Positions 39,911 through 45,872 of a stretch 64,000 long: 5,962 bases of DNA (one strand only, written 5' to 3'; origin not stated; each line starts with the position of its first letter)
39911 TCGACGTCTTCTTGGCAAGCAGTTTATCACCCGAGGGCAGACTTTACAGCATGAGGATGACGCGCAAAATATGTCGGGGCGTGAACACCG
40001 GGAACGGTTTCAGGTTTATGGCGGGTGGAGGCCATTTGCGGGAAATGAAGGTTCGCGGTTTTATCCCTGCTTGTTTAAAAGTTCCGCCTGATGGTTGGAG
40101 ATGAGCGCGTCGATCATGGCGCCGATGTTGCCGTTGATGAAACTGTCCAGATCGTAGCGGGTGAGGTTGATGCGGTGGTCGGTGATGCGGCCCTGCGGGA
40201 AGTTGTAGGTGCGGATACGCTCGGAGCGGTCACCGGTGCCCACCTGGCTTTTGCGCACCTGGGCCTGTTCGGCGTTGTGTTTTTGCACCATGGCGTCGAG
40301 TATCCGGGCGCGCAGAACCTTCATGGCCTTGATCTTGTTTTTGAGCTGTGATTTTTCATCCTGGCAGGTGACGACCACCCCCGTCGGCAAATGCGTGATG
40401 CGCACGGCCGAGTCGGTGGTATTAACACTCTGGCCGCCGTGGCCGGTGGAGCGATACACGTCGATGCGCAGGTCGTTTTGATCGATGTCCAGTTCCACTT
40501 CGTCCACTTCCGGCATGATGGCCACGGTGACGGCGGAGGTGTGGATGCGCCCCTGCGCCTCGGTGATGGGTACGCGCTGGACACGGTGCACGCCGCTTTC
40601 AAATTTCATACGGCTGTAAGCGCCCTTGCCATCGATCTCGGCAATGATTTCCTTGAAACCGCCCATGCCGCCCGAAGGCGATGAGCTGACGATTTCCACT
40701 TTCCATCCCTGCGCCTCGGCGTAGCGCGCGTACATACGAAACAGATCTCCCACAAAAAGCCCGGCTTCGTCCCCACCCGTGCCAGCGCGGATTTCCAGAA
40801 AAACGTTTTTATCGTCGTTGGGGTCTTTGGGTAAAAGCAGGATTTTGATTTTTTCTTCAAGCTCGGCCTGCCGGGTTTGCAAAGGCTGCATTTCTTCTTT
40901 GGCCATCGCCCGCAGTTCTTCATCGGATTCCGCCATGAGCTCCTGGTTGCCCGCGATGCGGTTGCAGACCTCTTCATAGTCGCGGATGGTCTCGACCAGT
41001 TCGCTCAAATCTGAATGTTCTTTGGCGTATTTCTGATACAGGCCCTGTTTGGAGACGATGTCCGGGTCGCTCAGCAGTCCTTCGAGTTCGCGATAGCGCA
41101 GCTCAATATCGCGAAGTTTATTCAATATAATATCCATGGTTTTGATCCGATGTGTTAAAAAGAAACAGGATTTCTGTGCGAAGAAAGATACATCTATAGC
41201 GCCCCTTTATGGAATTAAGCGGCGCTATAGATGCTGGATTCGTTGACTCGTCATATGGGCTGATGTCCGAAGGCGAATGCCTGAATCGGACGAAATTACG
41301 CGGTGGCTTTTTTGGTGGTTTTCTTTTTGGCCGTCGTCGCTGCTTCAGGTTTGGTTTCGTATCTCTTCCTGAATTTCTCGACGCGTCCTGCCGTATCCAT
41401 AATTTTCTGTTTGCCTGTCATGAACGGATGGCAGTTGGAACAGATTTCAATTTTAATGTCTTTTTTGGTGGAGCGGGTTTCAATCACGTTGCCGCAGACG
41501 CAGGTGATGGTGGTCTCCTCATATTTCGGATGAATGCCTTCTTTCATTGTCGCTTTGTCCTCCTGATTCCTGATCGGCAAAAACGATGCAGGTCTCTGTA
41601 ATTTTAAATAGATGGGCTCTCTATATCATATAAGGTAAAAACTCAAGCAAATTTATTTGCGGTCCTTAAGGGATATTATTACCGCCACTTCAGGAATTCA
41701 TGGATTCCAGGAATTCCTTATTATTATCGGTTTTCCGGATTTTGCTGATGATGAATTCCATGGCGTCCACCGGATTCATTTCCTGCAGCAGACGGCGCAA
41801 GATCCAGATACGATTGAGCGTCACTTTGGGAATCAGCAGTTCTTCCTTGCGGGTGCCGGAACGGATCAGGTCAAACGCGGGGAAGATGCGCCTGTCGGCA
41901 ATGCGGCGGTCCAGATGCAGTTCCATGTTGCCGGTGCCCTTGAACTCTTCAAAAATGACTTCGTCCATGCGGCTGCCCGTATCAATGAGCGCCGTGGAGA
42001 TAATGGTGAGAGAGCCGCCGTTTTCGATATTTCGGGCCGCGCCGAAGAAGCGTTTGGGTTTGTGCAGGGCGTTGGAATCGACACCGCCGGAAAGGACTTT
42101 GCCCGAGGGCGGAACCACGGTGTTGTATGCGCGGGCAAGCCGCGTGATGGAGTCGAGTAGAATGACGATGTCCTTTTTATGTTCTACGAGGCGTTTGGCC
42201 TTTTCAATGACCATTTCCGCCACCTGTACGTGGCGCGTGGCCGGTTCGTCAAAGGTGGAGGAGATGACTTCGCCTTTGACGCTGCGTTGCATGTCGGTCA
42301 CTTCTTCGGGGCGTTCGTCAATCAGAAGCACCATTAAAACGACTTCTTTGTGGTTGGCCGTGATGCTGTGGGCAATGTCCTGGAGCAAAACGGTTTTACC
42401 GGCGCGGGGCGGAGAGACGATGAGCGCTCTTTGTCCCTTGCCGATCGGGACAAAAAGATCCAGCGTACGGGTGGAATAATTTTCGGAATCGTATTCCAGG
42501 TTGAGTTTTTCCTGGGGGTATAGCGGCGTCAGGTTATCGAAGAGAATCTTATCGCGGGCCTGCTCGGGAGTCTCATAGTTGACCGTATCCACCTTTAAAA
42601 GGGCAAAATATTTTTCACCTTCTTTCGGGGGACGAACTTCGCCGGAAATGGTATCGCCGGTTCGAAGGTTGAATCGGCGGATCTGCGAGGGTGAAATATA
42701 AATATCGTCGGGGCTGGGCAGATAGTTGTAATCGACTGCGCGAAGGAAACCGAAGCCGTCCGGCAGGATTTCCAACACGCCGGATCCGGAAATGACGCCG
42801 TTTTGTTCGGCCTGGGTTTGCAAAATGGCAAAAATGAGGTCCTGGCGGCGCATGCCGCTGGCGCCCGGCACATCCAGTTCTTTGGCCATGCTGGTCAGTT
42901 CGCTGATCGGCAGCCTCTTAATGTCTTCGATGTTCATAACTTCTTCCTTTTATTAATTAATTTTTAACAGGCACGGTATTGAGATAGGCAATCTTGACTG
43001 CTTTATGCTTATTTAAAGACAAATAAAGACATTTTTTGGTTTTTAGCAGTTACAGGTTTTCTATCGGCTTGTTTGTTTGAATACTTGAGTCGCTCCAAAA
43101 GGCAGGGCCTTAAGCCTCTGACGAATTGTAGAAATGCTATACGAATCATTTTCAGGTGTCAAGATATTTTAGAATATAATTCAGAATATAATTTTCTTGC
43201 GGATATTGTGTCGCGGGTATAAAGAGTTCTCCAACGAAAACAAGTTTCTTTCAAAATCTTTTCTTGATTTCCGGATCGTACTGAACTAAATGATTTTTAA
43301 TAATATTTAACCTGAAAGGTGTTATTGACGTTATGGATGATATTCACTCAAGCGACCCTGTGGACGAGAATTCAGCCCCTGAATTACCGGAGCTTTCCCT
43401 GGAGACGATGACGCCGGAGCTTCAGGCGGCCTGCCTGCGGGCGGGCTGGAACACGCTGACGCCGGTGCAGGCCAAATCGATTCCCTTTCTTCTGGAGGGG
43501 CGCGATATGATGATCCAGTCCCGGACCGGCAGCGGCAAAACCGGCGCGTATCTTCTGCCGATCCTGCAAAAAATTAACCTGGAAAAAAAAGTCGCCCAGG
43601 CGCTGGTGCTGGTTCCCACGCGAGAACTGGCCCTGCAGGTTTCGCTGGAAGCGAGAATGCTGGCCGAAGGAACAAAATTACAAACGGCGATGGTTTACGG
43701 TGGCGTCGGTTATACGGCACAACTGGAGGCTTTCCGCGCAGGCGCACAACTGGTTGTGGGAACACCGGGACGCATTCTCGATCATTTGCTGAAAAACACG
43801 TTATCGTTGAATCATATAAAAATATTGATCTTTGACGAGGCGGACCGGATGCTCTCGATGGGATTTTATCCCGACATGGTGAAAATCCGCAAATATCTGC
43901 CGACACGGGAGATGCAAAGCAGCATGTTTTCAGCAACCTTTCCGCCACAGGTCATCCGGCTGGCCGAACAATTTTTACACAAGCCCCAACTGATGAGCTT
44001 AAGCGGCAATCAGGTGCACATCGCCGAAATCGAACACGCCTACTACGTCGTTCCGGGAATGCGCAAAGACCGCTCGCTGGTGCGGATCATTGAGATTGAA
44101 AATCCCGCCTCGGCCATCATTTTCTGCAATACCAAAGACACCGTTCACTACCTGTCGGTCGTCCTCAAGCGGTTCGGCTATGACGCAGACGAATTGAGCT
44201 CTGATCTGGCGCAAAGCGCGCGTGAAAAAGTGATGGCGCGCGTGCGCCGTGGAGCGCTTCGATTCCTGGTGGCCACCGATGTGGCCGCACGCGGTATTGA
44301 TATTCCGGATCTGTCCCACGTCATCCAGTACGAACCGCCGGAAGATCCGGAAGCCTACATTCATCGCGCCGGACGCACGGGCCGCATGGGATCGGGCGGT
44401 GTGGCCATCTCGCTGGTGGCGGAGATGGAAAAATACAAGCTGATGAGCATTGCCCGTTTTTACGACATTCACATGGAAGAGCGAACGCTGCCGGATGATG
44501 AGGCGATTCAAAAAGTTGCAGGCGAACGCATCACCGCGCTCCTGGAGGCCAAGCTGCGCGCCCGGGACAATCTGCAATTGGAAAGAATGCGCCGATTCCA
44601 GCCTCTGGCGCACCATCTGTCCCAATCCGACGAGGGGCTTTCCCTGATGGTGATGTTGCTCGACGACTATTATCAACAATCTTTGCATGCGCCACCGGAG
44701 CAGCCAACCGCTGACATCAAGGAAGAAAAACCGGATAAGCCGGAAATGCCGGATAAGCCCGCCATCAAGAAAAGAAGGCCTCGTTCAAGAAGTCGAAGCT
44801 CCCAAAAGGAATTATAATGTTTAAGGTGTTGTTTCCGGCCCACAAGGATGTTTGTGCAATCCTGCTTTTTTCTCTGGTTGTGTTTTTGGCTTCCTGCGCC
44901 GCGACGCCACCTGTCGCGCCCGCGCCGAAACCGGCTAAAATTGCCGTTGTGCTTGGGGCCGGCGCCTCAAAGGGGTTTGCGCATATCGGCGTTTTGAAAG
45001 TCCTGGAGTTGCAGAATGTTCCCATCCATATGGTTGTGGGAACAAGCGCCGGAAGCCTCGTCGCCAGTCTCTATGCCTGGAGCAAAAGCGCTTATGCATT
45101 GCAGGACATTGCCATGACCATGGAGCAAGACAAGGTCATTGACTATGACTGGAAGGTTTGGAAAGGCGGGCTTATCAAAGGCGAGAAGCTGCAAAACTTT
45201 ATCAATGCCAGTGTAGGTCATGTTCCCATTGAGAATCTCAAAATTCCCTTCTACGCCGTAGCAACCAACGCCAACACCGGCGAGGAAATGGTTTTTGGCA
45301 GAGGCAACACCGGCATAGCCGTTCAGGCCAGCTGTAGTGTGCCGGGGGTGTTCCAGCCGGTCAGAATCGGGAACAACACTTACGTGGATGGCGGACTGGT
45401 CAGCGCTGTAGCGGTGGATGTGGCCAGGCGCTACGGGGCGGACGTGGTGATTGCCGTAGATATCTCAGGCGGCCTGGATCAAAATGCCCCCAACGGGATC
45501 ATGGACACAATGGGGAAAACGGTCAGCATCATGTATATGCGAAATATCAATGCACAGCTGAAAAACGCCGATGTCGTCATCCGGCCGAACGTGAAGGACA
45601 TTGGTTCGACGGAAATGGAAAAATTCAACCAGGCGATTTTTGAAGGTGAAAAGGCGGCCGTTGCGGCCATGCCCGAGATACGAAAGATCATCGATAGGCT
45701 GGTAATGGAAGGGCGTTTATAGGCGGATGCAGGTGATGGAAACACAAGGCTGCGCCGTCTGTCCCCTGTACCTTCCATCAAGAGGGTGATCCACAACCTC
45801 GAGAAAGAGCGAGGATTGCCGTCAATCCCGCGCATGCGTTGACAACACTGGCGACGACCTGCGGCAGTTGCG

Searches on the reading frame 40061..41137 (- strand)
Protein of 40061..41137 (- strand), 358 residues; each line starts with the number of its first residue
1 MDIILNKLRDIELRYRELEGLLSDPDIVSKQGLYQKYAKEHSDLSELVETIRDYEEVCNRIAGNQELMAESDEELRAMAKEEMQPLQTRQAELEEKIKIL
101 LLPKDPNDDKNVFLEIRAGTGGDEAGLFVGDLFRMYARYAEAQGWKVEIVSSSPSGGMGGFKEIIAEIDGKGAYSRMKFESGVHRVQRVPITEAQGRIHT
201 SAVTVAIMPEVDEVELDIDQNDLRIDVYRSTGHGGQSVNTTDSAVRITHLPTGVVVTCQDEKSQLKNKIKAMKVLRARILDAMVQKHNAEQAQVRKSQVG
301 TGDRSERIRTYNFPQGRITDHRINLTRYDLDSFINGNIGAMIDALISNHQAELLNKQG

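Call 69: search_protein_families(library=pfam, proteins=[window:40061-41137:-], max_evalue=0.001)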
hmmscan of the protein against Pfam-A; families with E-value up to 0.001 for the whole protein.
window:40061-41137:- (358 aa): 2 families
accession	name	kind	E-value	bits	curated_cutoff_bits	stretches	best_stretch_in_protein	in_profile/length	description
PF03462.23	PCRF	-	3.2e-76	255.9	24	1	12-205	2-194/194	PCRF domain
PF00472.26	RF-1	-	5.5e-43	146.1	35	1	212-322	1-116/116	RF-1 domain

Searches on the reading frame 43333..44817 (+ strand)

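Call 69: search_protein_families(library=pfam, proteins=[window:43333-44817:+], max_evalue=0.001)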
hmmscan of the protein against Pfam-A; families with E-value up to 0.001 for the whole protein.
window:43333-44817:+ (494 aa): 3 families
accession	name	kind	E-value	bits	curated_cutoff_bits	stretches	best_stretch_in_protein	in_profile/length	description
PF00270.35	DEAD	-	2.2e-46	158.1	26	1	43-207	1-164/167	DEAD/DEAH box helicase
PF00271.37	Helicase_C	-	1.2e-32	112.9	23.5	1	245-353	2-110/110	Helicase conserved C-terminal domain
PF04851.21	ResIII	-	1.9e-09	38.1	22.5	1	55-189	22-150/164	Type III restriction enzyme, res subunit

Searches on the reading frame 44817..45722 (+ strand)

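Call 69: search_protein_families(library=pfam, proteins=[window:44817-45722:+], max_evalue=0.001)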
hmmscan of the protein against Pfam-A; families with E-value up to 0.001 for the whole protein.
window:44817-45722:+ (301 aa): 1 family
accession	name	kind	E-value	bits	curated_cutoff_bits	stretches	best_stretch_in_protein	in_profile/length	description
PF01734.28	Patatin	-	4.4e-28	99.2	27.7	1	44-203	1-190/191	Patatin-like phospholipase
